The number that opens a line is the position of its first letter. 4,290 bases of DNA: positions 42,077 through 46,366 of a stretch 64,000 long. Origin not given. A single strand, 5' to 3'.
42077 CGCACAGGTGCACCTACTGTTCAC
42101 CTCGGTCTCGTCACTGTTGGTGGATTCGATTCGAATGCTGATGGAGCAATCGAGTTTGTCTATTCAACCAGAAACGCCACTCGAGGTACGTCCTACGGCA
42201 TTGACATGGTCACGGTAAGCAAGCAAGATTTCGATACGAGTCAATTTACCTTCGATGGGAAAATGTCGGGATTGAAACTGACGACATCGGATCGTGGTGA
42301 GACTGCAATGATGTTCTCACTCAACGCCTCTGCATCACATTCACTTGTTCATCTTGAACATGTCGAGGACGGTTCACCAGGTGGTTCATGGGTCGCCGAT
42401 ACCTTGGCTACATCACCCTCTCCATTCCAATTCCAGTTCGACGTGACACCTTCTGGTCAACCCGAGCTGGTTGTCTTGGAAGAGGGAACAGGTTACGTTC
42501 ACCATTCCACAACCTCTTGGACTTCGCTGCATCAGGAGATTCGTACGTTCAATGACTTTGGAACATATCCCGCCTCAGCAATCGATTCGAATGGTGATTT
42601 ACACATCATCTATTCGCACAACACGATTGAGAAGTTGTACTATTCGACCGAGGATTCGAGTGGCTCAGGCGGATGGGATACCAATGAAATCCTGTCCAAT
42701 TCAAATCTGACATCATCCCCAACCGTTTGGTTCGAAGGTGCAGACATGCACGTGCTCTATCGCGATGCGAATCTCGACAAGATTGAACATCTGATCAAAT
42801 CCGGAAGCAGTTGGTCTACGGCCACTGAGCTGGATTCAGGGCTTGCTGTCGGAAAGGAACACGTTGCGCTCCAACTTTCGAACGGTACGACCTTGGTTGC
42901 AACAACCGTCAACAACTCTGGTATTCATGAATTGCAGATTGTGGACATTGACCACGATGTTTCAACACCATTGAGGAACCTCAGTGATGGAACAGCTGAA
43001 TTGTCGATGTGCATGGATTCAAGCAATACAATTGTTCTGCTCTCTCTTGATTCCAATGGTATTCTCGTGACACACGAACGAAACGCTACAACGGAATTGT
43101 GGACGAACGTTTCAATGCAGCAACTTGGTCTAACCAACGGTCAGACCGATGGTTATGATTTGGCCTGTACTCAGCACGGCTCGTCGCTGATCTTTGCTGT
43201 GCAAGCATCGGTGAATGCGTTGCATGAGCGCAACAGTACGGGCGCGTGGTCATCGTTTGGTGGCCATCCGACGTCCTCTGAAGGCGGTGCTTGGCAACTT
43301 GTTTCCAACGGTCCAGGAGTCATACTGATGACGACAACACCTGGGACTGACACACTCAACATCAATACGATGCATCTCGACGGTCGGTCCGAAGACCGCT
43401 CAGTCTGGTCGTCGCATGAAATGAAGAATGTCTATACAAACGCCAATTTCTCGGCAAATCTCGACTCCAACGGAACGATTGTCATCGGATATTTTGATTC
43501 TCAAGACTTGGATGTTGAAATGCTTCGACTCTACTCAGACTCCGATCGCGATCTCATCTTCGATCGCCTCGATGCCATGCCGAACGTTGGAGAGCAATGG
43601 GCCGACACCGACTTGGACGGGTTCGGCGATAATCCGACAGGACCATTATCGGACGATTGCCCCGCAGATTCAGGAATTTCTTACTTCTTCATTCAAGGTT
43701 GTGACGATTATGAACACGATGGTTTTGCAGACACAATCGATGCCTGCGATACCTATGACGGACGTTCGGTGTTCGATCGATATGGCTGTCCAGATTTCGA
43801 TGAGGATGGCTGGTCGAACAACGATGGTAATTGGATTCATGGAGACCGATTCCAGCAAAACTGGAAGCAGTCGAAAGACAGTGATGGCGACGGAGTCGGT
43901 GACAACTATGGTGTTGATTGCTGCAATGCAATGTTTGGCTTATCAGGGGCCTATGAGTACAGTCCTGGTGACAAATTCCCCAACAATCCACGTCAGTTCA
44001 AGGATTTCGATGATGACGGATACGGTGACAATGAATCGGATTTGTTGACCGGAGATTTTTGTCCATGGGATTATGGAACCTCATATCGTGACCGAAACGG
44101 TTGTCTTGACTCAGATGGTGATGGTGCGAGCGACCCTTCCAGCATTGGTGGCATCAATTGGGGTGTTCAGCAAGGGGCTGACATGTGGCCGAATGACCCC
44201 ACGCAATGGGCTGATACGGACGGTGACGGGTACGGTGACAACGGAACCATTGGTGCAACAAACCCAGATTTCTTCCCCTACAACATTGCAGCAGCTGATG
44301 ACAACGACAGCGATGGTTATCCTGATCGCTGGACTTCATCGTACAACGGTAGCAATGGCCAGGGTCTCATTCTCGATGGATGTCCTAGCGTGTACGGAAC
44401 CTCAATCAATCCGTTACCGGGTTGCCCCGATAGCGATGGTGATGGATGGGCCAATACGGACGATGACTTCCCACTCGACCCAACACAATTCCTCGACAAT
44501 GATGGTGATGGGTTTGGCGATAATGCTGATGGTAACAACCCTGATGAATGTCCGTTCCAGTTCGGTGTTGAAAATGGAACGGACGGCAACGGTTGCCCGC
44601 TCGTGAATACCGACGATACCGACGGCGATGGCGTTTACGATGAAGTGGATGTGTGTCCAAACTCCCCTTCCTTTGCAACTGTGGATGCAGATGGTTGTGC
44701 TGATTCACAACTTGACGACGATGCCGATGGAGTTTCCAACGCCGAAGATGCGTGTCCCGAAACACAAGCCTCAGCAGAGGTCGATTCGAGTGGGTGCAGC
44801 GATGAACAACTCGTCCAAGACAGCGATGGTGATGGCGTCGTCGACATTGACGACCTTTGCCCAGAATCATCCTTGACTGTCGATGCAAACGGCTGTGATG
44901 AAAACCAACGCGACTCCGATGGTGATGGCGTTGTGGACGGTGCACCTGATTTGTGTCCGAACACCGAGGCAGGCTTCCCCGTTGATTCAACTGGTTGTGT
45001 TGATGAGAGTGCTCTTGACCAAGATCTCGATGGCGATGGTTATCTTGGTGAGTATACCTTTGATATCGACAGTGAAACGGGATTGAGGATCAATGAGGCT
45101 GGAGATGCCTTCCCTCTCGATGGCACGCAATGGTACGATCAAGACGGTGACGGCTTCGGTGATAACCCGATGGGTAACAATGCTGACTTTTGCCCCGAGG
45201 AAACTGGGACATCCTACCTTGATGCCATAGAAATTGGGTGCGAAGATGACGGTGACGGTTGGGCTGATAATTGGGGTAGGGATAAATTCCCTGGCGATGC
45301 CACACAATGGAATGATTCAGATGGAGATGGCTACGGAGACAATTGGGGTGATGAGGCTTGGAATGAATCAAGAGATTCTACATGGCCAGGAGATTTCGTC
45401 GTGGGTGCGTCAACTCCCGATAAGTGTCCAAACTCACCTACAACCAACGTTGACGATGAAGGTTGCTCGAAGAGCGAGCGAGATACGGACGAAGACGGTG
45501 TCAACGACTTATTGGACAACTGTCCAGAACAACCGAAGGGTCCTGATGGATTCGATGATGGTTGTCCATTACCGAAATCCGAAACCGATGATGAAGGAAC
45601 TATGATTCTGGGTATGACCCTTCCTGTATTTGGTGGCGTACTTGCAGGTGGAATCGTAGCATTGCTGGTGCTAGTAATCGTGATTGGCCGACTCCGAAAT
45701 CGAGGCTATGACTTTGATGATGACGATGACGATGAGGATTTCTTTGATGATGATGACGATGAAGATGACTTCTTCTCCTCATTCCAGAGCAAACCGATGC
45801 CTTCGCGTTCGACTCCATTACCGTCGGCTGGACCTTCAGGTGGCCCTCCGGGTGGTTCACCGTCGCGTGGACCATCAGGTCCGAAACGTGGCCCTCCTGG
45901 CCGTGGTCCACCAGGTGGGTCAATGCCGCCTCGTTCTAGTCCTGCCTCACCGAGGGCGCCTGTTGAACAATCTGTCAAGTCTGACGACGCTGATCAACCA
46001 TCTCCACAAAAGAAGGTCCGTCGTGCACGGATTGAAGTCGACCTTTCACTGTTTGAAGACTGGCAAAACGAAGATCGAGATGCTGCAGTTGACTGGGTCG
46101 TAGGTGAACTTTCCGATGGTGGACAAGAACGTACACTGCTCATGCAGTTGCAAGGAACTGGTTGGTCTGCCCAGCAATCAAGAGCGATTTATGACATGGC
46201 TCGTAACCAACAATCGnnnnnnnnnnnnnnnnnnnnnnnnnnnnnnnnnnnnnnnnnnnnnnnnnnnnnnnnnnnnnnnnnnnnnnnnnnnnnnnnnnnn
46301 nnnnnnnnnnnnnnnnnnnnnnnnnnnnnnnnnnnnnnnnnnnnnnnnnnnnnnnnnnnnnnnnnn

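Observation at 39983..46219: Integrin-alpha-like FG-GAP propeller fused to ~19 thrombospondin type-3 repeats in one 2,078-aa type I membrane protein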

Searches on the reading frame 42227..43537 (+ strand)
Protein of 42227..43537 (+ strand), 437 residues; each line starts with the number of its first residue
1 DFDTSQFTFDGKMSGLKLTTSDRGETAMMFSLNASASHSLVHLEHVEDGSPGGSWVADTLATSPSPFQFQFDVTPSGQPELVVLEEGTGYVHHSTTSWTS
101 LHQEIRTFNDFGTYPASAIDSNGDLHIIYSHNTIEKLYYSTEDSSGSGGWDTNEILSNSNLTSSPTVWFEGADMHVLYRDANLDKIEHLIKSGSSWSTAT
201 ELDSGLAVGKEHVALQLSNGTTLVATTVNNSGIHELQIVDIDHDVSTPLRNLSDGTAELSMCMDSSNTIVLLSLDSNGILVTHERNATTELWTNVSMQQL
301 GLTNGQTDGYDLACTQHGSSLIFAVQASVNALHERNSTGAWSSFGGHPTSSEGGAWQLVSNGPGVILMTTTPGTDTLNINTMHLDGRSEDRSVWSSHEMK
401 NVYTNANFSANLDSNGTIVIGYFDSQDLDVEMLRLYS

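Call 41: search_protein_families(library=pfam, proteins=[window:42227-43537:+], max_evalue=10)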
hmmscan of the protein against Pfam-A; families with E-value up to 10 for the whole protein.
window:42227-43537:+ (437 aa): 2 families
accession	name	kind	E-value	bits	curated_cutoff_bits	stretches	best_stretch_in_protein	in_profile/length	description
PF13517.12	FG-GAP_3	-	0.11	13.5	26.9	1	72-124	1-54/61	FG-GAP-like repeat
PF18259.7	CBM65_1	-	0.15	12.7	25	0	385-426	2-44/113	Carbohydrate binding module 65 domain 1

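Call 66: search_solved_structures(query=A4, max_evalue=10)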
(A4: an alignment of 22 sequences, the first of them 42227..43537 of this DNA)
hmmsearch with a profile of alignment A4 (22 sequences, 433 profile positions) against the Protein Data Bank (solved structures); distinct sequences matched with E-value up to 10: 0.

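Call 69: find_homologous_proteins(query=A4, max_evalue=0.001)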
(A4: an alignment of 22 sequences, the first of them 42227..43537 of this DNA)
Query A4 (22 sequences) (437 aa, profile of the alignment): 6 proteins with E <= 0.001 among 7291 candidates.
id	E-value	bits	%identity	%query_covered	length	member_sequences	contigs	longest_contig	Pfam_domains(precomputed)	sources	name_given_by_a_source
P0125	2.1e-120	421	73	91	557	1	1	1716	PF13517.13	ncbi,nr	ncbi:MAG: VCBS repeat-containing protein, partial [Candidatus Thermoplasmatota archaeon]|nr:VCBS rep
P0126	2.7e-112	394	25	67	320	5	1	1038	-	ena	-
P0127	1.3e-87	313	25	51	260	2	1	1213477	-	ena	-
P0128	4.7e-47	179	65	46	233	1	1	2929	-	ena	-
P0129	1.2e-34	138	53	49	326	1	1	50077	-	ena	-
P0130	3.1e-25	107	79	24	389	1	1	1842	-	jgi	-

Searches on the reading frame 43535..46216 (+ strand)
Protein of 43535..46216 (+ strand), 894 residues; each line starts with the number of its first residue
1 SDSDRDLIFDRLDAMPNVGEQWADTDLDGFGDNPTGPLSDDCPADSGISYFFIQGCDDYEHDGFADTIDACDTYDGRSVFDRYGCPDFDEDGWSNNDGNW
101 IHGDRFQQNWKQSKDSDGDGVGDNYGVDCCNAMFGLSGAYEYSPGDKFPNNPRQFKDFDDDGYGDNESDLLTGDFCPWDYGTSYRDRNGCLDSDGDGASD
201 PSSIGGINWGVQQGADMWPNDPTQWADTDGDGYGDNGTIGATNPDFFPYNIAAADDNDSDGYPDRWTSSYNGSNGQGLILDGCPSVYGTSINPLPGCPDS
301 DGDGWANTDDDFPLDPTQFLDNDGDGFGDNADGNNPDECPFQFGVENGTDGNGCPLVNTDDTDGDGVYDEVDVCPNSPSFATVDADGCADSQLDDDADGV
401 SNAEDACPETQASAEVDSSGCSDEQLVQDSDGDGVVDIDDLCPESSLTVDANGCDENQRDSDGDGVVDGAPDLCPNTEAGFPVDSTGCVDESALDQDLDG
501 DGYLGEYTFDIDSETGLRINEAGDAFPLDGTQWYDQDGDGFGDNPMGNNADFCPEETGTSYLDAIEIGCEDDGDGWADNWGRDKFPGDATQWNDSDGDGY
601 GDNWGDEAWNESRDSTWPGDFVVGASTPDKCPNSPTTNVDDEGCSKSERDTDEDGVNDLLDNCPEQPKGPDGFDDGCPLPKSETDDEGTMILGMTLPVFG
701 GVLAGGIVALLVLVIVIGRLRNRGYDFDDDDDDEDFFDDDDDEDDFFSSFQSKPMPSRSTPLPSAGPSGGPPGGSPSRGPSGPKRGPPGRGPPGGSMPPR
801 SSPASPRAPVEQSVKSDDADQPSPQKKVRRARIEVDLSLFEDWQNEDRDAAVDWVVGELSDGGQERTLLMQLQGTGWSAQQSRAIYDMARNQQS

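Call 38: predict_structure(alignment_id=A2)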
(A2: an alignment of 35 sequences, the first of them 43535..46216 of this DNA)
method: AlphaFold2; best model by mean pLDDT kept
length: 894 residues; sequences in the alignment: 35
mean_pLDDT: 51.6   pTM: 0.24
mean pLDDT of the five models: 51.6, 49.9, 45.6, 44.5, 42.4
residues with pLDDT >= 90: 0; 70-90: 234; 50-70: 228; < 50: 432
segments of 3 or more residues with pLDDT < 50: 1-23, 35-40, 45-191, 202-215, 238-240, 248-299, 342-358, 514-519, 556-570, 672-676, 678-695, 722-832
pLDDT, mean of each block of 10 residues (from residue 1): 37 36 52 50 43 31 36 26 28 30 25 32 27 26 27 35 39 34 36 55 33 47 57 55 51 36 31 27 28 35 51 54 52 50 35 42 65 71 73 82 81 79 81 79 76 78 75 71 77 66 58 46 61 58 60 50 41 56 64 72 78 75 75 72 73 68 62 46 32 51 78 74 36 35 28 26 26 30 28 26 28 26 32 67 81 85 77 79 85 69
secondary structure, 60 per line:
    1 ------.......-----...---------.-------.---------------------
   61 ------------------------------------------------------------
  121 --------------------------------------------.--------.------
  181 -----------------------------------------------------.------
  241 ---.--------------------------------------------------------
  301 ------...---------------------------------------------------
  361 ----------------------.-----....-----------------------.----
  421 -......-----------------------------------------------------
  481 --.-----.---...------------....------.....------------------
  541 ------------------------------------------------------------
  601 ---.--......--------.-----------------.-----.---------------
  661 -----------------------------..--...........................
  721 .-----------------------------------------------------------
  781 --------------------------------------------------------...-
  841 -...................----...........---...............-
elements in order (helices of 4 or more, strands of 3 or more residues): H7-13 H423-427 E508-511 E518-522 H607-612 H696-721 H842-860 H865-875 H879-893

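Call 46: fold_search(model_id=the predicted structure, library=pdb)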
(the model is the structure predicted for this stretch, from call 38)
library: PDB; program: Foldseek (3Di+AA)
matches with E <= 10: 8; with E <= 0.001: 1
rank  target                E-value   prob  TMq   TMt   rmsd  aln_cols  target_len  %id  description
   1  5wtl_C                4.7e-05  0.99  0.07  0.17  22.4       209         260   33  Crystal structure of the periplasmic portion of outer membrane protein A (OmpA) from Capnocytophaga gingivalis (released 2017-12-13)
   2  8cq7_AJ               6.2e+00  0.08  0.05  0.33  12.4        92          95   11  Crystal structure of phyllanthoside bound to the Candida albicans 80S ribosome (released 2024-09-11)
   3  2lc2_MODEL_1_A        7.4e+00  0.07  0.05  0.32  22.6       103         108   16  Solution structure of the RXLR effector P. capsici AVR3a4 (released 2011-08-03)
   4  8c6j_R                7.9e+00  0.03  0.03  0.28  31.0        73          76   19  Human spliceosomal PM5 C* complex (released 2023-07-12)
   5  7pzy_AJ               8.4e+00  0.05  0.04  0.28  12.4        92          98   13  Structure of the vacant Candida albicans 80S ribosome (released 2022-05-18)
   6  9ban_A                8.9e+00  0.03  0.04  0.23  12.9        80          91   14  The Anti-Mullerian Hormone prodomain in complex with the growth factor and 6E11 Fab in C1 symmetry (released 2025-01-29)
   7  7kv8_a                8.9e+00  0.02  0.03  0.27  15.0        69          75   16  Chimeric flavivirus between Binjari virus and Dengue virus serotype-2 (released 2020-12-23)
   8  8bsi_Lj               9.5e+00  0.05  0.05  0.35  14.5        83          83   13  Giardia ribosome chimeric hybrid-like GDP+Pi bound state (B1) (released 2023-03-15)
